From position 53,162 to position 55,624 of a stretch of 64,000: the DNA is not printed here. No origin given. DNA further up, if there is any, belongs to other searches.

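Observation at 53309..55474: PurC::PurF single-ORF fusion, placing a 264-aa extension in front of an Ntn-amidotransferase that needs a free N-terminal Cys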

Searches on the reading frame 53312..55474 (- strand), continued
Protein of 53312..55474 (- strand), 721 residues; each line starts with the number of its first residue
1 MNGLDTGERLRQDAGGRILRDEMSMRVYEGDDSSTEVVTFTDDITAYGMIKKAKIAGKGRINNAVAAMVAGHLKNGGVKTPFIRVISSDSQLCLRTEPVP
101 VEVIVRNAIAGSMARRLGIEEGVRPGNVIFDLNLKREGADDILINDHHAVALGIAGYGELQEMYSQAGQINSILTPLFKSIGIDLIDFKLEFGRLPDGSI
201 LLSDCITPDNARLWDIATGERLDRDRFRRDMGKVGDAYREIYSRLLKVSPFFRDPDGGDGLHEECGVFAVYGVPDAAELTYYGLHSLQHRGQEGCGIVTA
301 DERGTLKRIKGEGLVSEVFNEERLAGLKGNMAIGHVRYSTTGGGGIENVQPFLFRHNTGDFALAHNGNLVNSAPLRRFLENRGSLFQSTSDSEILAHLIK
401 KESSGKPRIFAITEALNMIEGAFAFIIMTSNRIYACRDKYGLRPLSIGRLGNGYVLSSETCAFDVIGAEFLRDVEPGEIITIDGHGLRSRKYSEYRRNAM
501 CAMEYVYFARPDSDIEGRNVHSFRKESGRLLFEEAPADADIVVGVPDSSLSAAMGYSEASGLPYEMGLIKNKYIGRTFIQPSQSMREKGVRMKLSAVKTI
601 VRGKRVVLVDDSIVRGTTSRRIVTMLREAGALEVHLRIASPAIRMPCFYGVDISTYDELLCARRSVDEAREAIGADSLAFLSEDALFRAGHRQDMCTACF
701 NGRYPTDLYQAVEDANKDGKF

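Call 22: find_encoding_contigs(protein=P0021, flank=8000, max_places=2)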
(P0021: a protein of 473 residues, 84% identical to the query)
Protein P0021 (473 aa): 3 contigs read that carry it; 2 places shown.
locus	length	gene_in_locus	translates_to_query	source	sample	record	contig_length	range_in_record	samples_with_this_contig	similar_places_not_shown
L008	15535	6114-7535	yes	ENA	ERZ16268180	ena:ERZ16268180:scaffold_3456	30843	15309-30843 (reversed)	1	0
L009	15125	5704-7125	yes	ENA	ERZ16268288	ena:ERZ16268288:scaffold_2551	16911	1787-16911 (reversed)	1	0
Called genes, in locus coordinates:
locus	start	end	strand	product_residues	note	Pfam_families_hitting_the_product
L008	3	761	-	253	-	?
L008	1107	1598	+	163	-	PF00731:AIRC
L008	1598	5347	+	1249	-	PF18072:FGAR-AT_linker, PF02769:AIRS_C, PF13507:GATase_5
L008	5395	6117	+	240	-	PF01259:SAICAR_synt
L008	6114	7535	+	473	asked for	PF13522:GATase_6, PF13537:GATase_7, PF00156:Pribosyltran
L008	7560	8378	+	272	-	PF01869:BcrAD_BadFG (weak), PF03630:Fumble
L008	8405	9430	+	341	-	PF00586:AIRS, PF02769:AIRS_C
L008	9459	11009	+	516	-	PF02142:MGS, PF01808:AICARFT_IMPCHas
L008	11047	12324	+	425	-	PF02844:GARS_N, PF01071:GARS_A, PF02843:GARS_C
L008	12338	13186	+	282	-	PF00763:THF_DHG_CYH, PF02882:THF_DHG_CYH_C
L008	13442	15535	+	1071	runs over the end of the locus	PF13620:CarboxypepD_reg, PF13715:CarbopepD_reg_2, PF07715:Plug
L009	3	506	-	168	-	?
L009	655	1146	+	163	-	PF00731:AIRC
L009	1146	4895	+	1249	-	PF18072:FGAR-AT_linker, PF02769:AIRS_C, PF13507:GATase_5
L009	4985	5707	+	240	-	PF01259:SAICAR_synt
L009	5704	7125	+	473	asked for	PF13522:GATase_6, PF13537:GATase_7, PF00156:Pribosyltran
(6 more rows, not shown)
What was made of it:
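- In other split relatives the purC stop overlaps the purF start (call 22).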

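Call 25: find_related_loci(query=window:53312-55474:-, collection=genome_contigs, flank=4000)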
Query window:53312-55474:- (721 aa) in genome_contigs; peptide patterns used: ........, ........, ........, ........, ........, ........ (x = any residue, [..] = any of these).
475 stretches matched a pattern; 450 encode a relative of the query (tblastn E <= 1e-3); the best 80 are kept; 80 distinct loci.
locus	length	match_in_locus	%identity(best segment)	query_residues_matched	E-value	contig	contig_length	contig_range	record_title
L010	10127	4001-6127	82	8-721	0e+0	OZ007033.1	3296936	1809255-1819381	MAG: uncultured Bacteroidales bacterium isolate metabat2_pooled_hifiasm.1162 MAG genome assembly, chromosome: 1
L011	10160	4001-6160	70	4-721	0e+0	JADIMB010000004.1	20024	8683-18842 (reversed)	MAG: Candidatus Cryptobacteroides faecavium isolate B2-22910 B2M17__C23944_L20024_SRR9113704, whole genome shotgun seque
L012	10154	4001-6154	70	9-721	0e+0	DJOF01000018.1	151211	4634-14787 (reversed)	MAG TPA_asm: Bacteroidales bacterium UBA6445 UBA6445_contig_613, whole genome shotgun sequence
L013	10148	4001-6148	70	18-721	0e+0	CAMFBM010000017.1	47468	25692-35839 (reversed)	MAG: uncultured Bacteroidales bacterium isolate SRR11489750_bin.18_metaWRAP_v1.3_MAG genome assembly, contig: ERZ1146681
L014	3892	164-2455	66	3-721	0e+0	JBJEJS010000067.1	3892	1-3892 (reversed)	MAG: Candidatus Cryptobacteroides sp. isolate PUUB56_bin.006 NODE_15325_length_3892_cov_3.832942, whole genome shotgun s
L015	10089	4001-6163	68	19-721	0e+0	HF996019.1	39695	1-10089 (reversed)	Bacteroides sp. CAG:545 genomic scaffold, scf132, whole genome shotgun sequence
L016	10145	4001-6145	68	18-721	0e+0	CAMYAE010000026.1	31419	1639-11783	MAG TPA_asm: uncultured Bacteroidales bacterium isolate SRR17635465_bin.12_metaWRAP_v1.3_MAG genome assembly, contig: ER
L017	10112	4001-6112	67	16-709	0e+0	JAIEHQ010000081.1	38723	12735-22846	MAG: Alistipes sp. isolate SC0410_S4_8 SC0410_S4_8_contig_81, whole genome shotgun sequence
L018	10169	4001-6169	65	18-721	0e+0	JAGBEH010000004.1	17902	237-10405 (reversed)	MAG: Alistipes sp. isolate RGIG9040 Water_deer_Rectum-4__c1797, whole genome shotgun sequence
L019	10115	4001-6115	67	18-720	0e+0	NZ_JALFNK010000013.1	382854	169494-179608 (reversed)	MAG: Alistipes sp. isolate SUG839 k141_50294, whole genome shotgun sequence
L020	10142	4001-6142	65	18-721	0e+0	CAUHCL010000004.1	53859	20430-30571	MAG TPA_asm: uncultured Alistipes sp. isolate SRR16279939_bin.44_MetaWRAP_v1.3_MAG genome assembly, contig: ERZ19289543.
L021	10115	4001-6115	67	18-720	0e+0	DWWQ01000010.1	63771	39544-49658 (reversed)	MAG TPA_asm: Candidatus Alistipes stercoravium isolate ChiHjej8B7-9257 ChiHjej8B7M5__C77001_L63771_SAMN08009862, whole g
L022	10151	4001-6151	66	18-721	0e+0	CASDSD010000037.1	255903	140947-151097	uncultured Alistipes sp. isolate SI.B26.metabat-bins.8 genome assembly, contig: SI.B26.metabat-bins.8.fa_k141_261126, wh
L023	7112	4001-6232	63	18-721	0e+0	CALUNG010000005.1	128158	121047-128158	MAG: uncultured Alistipes sp. isolate BRZ_AN__bin103 genome assembly, contig: BRZ_AN__NODE_175_length_128158_cov_5.90780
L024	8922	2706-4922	63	18-721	0e+0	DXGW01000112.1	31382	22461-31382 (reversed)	MAG TPA_asm: Candidatus Alistipes excrementipullorum isolate ChiHjej8B7-9065 ChiHjej8B7M5__C296309_L31382_SAMN08009862,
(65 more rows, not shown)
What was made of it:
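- Tried and rejected: The single allowed genome scan had been spent on the fusion itself (call 25).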

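Call 54: predict_structure(alignment_id=A1)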
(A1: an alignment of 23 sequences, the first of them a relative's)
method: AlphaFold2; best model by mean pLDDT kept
length: 721 residues; sequences in the alignment: 23
mean_pLDDT: 63.2   pTM: 0.40
mean pLDDT of the five models: 63.2, 61.2, 56.4, 55.6, 51.4
residues with pLDDT >= 90: 60; 70-90: 267; 50-70: 152; < 50: 242
segments of 3 or more residues with pLDDT < 50: 1-15, 226-232, 252-264, 339-349, 367-414, 416-422, 460-472, 491-525, 545-597, 612-614, 647-655, 691-696, 704-711, 714-721
pLDDT, mean of each block of 10 residues (from residue 1): 31 55 81 85 64 74 90 88 81 88 89 78 87 73 83 88 93 94 92 88 86 87 56 72 82 38 59 84 63 75 85 71 87 71 40 59 57 38 34 41 42 47 67 70 60 69 38 56 70 33 24 28 48 64 44 35 28 23 30 43 71 55 73 79 51 48 78 85 66 46 45 48 43
secondary structure, 60 per line:
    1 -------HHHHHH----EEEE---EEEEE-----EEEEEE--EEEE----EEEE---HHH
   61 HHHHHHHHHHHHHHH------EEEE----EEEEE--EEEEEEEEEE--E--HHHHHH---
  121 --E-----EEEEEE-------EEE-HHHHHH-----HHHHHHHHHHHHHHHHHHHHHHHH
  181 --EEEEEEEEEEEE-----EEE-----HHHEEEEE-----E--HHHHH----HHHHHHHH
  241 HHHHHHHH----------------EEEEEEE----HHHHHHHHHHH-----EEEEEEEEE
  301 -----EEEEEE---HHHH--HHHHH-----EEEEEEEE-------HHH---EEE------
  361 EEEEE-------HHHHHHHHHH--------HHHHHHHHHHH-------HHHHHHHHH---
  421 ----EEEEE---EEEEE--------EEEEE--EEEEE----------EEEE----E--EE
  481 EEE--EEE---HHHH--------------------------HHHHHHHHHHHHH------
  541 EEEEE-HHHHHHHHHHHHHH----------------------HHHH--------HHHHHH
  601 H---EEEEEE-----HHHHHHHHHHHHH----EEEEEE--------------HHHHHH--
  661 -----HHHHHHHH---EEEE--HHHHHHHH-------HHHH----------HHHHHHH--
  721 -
elements in order (helices of 4 or more, strands of 3 or more residues): H8-13 E18-21 E25-29 E35-40 E43-46 E51-54 H58-75 E82-85 E90-94 E97-106 H112-117 E129-134 E142-144 H146-151 H157-180 E183-194 E200-202 E211-215 H224-228 H233-248 E265-271 H276-286 E292-300 E306-311 H315-318 H321-325 E331-338 E352-354 E361-365 H373-382 H391-401 H409-417 E425-429 E433-437 E446-450 E453-457 E468-471 E479-483 E486-488 H492-495 H522-534 E541-545 H547-560 H583-586 H595-601 E605-610 H616-628 E633-638 H653-658 H666-673 E677-680 H683-690 H698-701 H712-718
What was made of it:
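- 54725..55429 (-): PurC-like (SAICAR synthetase fold) domain, residues ~16-250. AF2 pLDDT is mostly 75-94 over this stretch (call 54).
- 54683..54730 (-): Linker plus retained propeptide remnant, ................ (residues 249-264). AF2 pLDDT is below 50 for residues 252-264 (call 54).
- On PurC, SAICAR synthetase (Pfam PF01259 / NCBIfam TIGR00081): Confident AF2 fold (call 54).
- The linker is the one low-confidence stretch between the domains in the AF2 model (call 54).
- Tried and rejected: The model was not used for junction geometry or fold searches (call 54).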

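Call 55: find_encoding_contigs(protein=P0165, flank=10000, max_places=2)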
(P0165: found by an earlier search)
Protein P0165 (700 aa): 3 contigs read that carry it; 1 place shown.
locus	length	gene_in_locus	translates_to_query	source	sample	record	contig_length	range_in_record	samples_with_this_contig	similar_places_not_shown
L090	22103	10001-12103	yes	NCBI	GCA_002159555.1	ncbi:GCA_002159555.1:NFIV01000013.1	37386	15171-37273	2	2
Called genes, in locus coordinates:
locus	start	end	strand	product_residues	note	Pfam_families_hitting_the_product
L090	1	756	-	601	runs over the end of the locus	PF01496:V_ATPase_I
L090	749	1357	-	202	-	PF01813:ATP-synt_D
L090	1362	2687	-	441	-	PF02874:ATP-synt_ab_N (weak), PF00006:ATP-synt_ab, PF22919:ATP-synt_VA_C (weak)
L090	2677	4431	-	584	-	PF02874:ATP-synt_ab_N, PF16886:ATP-synt_ab_Xtn, PF00006:ATP-synt_ab, PF22919:ATP-synt_VA_C (weak)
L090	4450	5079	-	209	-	PF10962:DUF2764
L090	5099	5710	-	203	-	-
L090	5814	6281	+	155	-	PF00731:AIRC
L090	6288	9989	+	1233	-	PF18072:FGAR-AT_linker, PF02769:AIRS_C, PF13507:GATase_5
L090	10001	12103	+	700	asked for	PF01259:SAICAR_synt, PF13230:GATase_4 (faint), PF13522:GATase_6, PF13537:GATase_7, PF00156:Pribosyltran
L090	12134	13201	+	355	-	PF00586:AIRS, PF02769:AIRS_C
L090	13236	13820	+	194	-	PF00551:Formyl_trans_N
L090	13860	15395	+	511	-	PF02142:MGS, PF01808:AICARFT_IMPCHas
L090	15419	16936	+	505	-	PF02844:GARS_N, PF01071:GARS_A, PF02843:GARS_C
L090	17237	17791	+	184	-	-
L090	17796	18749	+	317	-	-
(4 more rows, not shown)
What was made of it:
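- Equivalent fusions occur on a HiFi complete chromosome and in an isolate genome (calls 25, 55).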

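Call 56: find_encoding_contigs(protein=P0018, flank=10000, max_places=2)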
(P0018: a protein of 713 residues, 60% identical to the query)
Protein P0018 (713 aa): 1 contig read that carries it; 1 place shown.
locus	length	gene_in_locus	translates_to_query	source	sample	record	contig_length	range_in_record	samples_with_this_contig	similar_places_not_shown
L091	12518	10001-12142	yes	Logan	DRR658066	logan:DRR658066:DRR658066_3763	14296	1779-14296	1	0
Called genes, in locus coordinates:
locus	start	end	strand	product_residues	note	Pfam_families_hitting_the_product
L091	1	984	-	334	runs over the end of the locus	PF00294:PfkB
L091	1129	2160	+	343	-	PF03706:LPG_synthase_TM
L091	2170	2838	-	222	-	-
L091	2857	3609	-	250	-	PF03372:Exo_endo_phos, PF14529:Exo_endo_phos_2 (weak)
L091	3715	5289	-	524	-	PF01406:tRNA-synt_1e, PF09334:tRNA-synt_1g (faint), PF09190:DALR_2, PF23493:CysS_C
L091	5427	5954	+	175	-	PF00731:AIRC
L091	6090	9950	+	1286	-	PF18072:FGAR-AT_linker, PF02769:AIRS_C, PF13507:GATase_5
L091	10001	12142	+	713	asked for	PF01259:SAICAR_synt, PF13522:GATase_6, PF13537:GATase_7, PF00156:Pribosyltran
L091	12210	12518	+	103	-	?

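Call 61: search_protein_families(library=ncbifam, proteins=[P0165, P0004, L008:5395-6114:+, P0018, P0135], max_evalue=1e-20)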
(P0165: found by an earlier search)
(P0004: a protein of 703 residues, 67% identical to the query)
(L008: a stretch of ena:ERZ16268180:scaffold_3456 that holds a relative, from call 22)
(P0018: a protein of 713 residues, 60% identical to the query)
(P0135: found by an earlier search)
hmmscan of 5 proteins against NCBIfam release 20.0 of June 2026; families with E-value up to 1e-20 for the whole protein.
P0165 (700 aa): 5 families
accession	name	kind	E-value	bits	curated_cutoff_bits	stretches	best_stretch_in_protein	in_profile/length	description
TIGR01134.1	purF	equivalog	4.7e-157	523.8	350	1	248-688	1-432/432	amidophosphoribosyltransferase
TIGR00081.1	purC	equivalog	2.3e-64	217.5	189.9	1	4-236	6-276/279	phosphoribosylaminoimidazolesuccinocarboxamide synthase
NF001484.0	PRK00331.1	subfamily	9.1e-34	116.8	381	1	248-475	2-226/601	isomerizing glutamine--fructose-6-phosphate transaminase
TIGR01135.1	glmS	equivalog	3.9e-32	111.5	418.05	1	248-475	1-225/607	glutamine--fructose-6-phosphate transaminase (isomerizing)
TIGR01536.1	asn_synth_AEB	equivalog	9.1e-22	77.7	267.1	1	248-446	1-166/517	asparagine synthase (glutamine-hydrolyzing)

P0004 (703 aa): 5 families
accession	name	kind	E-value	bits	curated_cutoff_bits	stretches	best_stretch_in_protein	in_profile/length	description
TIGR01134.1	purF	equivalog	1.4e-158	528.8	350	1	245-687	1-432/432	amidophosphoribosyltransferase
TIGR00081.1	purC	equivalog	4.1e-71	239.6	189.9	1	4-236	5-276/279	phosphoribosylaminoimidazolesuccinocarboxamide synthase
NF001484.0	PRK00331.1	subfamily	6.1e-34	117.4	381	1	245-476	2-228/601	isomerizing glutamine--fructose-6-phosphate transaminase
TIGR01135.1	glmS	equivalog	2.1e-32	112.4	418.05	1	245-477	1-228/607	glutamine--fructose-6-phosphate transaminase (isomerizing)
TIGR01536.1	asn_synth_AEB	equivalog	4.7e-21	75.4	267.1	1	245-455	1-175/517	asparagine synthase (glutamine-hydrolyzing)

L008:5395-6114:+ (240 aa): 1 family
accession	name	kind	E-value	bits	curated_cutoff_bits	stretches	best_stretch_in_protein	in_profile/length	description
TIGR00081.1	purC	equivalog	5.9e-67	226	189.9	1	3-231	5-271/279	phosphoribosylaminoimidazolesuccinocarboxamide synthase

P0018 (713 aa): 4 families
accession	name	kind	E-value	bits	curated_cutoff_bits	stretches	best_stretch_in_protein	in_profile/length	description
TIGR01134.1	purF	equivalog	4.1e-150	500.9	350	1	262-704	1-432/432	amidophosphoribosyltransferase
TIGR00081.1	purC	equivalog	2.3e-55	188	189.9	1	3-215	5-255/279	phosphoribosylaminoimidazolesuccinocarboxamide synthase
NF001484.0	PRK00331.1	subfamily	6.2e-29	100.8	381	1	262-492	2-227/601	isomerizing glutamine--fructose-6-phosphate transaminase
TIGR01135.1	glmS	equivalog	4.4e-26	91.5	418.05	1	262-492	1-228/607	glutamine--fructose-6-phosphate transaminase (isomerizing)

P0135 (266 aa): 1 family
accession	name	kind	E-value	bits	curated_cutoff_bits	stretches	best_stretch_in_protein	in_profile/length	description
TIGR00081.1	purC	equivalog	2.2e-57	194.6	189.9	1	15-248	7-275/279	phosphoribosylaminoimidazolesuccinocarboxamide synthase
